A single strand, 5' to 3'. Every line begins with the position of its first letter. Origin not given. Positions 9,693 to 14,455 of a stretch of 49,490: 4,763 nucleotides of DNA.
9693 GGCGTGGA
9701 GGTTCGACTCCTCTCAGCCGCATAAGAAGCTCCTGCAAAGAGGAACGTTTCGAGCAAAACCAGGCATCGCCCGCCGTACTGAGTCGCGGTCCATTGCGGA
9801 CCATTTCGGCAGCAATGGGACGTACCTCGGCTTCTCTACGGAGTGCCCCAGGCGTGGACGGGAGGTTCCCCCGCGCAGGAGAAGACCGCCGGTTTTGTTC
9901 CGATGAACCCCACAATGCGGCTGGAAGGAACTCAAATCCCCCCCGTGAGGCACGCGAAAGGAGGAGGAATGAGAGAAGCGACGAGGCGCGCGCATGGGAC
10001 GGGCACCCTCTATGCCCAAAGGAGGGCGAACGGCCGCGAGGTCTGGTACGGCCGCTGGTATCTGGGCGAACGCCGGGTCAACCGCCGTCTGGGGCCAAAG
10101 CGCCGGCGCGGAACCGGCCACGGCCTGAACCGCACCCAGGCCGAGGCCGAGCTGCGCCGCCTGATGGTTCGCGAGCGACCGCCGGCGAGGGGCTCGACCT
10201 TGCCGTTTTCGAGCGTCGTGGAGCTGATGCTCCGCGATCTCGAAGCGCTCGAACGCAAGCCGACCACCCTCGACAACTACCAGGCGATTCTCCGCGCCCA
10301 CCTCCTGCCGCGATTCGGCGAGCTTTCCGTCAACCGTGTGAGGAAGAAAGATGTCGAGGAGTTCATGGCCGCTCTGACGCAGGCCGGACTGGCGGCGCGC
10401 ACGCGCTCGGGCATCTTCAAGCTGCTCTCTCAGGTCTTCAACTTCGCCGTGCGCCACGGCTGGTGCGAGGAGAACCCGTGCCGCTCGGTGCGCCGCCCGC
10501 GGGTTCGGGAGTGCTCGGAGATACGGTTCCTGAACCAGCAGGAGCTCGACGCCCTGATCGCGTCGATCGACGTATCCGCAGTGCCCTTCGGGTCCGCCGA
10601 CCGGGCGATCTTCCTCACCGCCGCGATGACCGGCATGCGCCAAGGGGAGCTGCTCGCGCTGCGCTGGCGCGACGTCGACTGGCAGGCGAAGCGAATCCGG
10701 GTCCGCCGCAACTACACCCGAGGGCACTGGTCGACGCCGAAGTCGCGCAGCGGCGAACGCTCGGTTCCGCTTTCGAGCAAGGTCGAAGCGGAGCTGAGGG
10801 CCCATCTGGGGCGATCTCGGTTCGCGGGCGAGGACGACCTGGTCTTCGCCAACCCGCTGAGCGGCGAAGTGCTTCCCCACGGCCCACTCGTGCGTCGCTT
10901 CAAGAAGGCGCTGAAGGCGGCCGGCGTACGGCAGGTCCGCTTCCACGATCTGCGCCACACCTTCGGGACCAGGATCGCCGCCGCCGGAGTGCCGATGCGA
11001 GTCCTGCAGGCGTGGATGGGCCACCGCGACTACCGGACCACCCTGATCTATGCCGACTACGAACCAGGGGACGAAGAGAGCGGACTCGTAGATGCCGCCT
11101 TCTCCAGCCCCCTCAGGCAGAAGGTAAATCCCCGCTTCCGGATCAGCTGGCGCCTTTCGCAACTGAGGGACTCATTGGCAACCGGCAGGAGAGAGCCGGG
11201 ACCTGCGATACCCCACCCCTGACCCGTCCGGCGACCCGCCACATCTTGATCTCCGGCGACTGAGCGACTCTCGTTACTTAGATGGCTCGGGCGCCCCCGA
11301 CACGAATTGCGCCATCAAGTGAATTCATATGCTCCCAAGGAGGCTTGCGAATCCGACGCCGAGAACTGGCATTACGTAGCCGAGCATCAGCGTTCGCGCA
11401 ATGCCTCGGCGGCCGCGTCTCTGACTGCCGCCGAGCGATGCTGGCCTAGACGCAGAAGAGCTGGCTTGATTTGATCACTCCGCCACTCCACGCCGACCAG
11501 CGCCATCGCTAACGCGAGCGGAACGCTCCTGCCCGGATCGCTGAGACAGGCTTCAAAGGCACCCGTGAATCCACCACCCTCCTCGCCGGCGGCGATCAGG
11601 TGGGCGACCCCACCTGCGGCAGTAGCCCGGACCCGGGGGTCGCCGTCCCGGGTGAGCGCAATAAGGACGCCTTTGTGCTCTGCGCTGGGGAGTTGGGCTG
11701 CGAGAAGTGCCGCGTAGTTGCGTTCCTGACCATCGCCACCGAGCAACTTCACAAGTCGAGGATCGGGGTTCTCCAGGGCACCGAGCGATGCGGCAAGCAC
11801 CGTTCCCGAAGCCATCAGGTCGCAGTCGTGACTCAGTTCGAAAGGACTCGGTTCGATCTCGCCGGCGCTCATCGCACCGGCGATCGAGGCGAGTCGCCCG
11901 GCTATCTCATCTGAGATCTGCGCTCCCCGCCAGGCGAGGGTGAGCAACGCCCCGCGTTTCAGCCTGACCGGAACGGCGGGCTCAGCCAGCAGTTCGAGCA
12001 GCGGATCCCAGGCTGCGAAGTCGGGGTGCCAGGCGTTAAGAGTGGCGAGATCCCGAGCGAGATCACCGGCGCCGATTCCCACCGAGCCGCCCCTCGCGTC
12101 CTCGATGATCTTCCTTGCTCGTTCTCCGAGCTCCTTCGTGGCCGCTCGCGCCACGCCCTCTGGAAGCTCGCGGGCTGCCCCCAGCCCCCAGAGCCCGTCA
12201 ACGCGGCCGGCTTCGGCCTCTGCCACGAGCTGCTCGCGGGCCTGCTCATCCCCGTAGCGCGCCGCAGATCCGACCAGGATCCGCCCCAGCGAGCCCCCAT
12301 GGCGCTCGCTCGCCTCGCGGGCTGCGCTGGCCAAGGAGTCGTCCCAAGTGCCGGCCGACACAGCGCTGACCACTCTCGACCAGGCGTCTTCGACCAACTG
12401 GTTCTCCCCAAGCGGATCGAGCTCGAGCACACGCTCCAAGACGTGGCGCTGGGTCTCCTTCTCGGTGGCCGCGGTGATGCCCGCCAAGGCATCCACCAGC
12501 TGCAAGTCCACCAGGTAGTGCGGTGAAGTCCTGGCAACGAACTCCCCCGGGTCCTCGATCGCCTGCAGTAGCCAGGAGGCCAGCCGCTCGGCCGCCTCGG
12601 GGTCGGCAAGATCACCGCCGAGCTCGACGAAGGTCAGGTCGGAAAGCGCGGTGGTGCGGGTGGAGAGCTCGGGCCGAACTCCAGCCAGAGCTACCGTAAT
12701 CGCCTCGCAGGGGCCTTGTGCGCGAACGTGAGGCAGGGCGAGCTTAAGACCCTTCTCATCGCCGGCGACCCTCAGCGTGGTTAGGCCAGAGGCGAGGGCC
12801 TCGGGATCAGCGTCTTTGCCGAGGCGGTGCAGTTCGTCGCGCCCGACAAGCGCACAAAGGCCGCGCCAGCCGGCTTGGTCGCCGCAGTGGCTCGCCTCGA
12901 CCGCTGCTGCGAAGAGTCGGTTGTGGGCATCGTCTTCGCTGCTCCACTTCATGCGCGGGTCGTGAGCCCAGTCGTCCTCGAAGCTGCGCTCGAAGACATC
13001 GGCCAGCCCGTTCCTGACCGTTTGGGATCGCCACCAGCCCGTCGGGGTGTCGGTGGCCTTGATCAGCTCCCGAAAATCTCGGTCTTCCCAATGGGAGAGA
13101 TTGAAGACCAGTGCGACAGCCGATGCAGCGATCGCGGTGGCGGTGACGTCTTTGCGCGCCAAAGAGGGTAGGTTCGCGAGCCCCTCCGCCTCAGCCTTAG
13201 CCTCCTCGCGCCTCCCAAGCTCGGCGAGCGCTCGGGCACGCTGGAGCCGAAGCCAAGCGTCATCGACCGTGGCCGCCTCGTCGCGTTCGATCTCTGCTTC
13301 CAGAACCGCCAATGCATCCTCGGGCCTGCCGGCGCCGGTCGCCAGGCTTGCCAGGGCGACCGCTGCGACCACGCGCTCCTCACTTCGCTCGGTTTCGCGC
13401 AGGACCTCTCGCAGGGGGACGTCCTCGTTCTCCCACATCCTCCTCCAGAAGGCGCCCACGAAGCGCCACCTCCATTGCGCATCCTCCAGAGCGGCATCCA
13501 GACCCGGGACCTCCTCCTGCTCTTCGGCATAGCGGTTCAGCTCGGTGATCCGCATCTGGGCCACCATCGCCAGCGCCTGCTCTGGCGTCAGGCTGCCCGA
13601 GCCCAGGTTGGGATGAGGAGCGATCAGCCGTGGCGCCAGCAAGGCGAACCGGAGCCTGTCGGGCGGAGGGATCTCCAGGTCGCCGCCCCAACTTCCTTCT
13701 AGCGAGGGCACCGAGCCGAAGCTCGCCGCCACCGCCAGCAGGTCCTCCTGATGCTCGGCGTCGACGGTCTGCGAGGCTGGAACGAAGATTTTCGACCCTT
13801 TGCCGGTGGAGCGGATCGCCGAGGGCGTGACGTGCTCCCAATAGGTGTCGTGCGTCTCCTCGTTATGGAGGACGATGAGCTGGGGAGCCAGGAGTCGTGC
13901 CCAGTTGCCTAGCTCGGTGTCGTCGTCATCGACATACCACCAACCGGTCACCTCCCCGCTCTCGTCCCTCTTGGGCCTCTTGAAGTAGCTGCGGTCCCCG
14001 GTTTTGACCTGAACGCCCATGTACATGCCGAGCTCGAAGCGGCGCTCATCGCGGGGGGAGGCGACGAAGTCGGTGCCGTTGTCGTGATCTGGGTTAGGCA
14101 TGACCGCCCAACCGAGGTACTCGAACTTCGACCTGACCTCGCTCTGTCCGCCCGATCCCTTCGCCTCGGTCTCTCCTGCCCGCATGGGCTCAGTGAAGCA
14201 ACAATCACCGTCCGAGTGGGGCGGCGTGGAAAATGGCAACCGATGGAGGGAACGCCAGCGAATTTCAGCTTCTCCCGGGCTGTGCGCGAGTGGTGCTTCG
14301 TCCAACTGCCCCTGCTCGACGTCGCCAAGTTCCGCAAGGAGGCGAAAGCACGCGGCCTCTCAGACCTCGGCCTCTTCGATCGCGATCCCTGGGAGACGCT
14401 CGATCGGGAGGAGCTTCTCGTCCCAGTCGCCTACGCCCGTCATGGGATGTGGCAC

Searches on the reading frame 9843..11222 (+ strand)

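Call 48: search_protein_families(library=pfam, proteins=[window:9843-11222:+], max_evalue=0.01)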
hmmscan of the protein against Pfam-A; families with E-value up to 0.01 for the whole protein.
window:9843-11222:+ (459 aa): 5 families
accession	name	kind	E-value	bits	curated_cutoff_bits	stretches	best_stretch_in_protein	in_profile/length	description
PF00589.27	Phage_integrase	-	2.5e-31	109.2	27.1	1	229-405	2-167/172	Phage integrase family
PF22022.2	Phage_int_M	-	1.9e-07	31.6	27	1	135-217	13-94/96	Phage integrase central domain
PF14659.12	Phage_int_SAM_3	-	3.8e-06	27.5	22.6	1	122-177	2-56/58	Phage integrase, N-terminal SAM-like domain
PF13102.12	Phage_int_SAM_5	-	3.8e-05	24.4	22.3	1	138-213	17-95/98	Phage integrase SAM-like domain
PF02899.23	Phage_int_SAM_1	-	0.00052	20.7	22.3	1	138-206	12-83/83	Phage integrase, N-terminal SAM-like domain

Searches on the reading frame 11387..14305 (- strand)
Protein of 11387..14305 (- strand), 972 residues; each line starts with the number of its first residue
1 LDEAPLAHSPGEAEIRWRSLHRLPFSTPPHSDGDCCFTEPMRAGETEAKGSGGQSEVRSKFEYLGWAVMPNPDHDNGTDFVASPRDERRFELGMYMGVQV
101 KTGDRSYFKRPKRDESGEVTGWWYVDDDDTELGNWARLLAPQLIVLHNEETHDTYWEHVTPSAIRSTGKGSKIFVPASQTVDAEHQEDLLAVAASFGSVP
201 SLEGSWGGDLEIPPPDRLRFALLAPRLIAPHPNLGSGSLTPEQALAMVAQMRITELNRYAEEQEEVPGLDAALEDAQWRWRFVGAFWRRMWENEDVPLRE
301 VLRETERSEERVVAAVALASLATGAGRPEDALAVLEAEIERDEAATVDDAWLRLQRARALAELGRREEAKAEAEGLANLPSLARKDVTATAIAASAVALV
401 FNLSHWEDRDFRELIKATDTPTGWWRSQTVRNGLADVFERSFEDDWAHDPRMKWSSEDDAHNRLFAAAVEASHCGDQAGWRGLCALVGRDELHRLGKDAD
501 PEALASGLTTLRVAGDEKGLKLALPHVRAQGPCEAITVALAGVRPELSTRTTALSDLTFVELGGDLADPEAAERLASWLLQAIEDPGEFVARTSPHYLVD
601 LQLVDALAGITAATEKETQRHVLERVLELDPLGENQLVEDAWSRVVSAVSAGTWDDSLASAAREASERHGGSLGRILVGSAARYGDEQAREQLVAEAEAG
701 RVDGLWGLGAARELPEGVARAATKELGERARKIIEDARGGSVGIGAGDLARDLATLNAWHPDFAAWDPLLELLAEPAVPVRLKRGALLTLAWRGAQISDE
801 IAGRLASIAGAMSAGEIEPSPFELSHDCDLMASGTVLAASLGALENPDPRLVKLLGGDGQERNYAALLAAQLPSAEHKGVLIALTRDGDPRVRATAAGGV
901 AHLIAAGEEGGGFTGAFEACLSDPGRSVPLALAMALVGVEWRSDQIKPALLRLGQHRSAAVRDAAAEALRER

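Call 48: search_protein_families(library=pfam, proteins=[window:11387-14305:-], max_evalue=0.01)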
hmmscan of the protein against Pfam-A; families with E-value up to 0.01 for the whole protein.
window:11387-14305:- (972 aa): 6 families
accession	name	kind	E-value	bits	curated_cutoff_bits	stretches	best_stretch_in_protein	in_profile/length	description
PF14280.11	DUF4365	-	2.2e-19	70.3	24.3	1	53-191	4-137/139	Domain of unknown function (DUF4365)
PF02985.28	HEAT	-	5.9e-06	26.5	23.5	0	948-970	3-25/31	HEAT repeat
PF13646.12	HEAT_2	-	6.8e-05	23.5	27.7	1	919-970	7-56/88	HEAT repeats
PF13513.12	HEAT_EZ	-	0.0023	18.9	27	0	943-970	26-53/55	HEAT-like repeat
PF12717.13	Cnd1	-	0.0078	16.7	26.4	0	886-937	31-83/162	non-SMC mitotic condensation complex subunit 1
PF12688.13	TPR_5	-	0.0079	16.9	24.2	1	299-373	25-97/119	Tetratrico peptide repeat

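Call 55: search_protein_families(library=ncbifam, proteins=[window:11387-14305:-], max_evalue=0.01)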
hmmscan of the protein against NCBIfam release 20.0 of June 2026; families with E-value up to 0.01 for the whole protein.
window:11387-14305:- (972 aa): 1 family
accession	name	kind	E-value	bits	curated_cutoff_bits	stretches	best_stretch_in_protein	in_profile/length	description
NF052415.1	T3SS_chap_SctY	equivalog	0.00022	21.7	70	1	313-371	41-98/106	type III secretion apparatus assembly chaperone SctY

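Call 56: search_protein_families(library=padloc, proteins=[window:11387-14305:-], max_evalue=0.001)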
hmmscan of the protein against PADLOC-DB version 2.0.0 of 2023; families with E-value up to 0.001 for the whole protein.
window:11387-14305:- (972 aa): 1 family
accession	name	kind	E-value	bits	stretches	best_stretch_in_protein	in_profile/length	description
PDLC02398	Aga_REase-PNTD1-PNTD2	-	4.5e-10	37.1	1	45-195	7-145/429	Class I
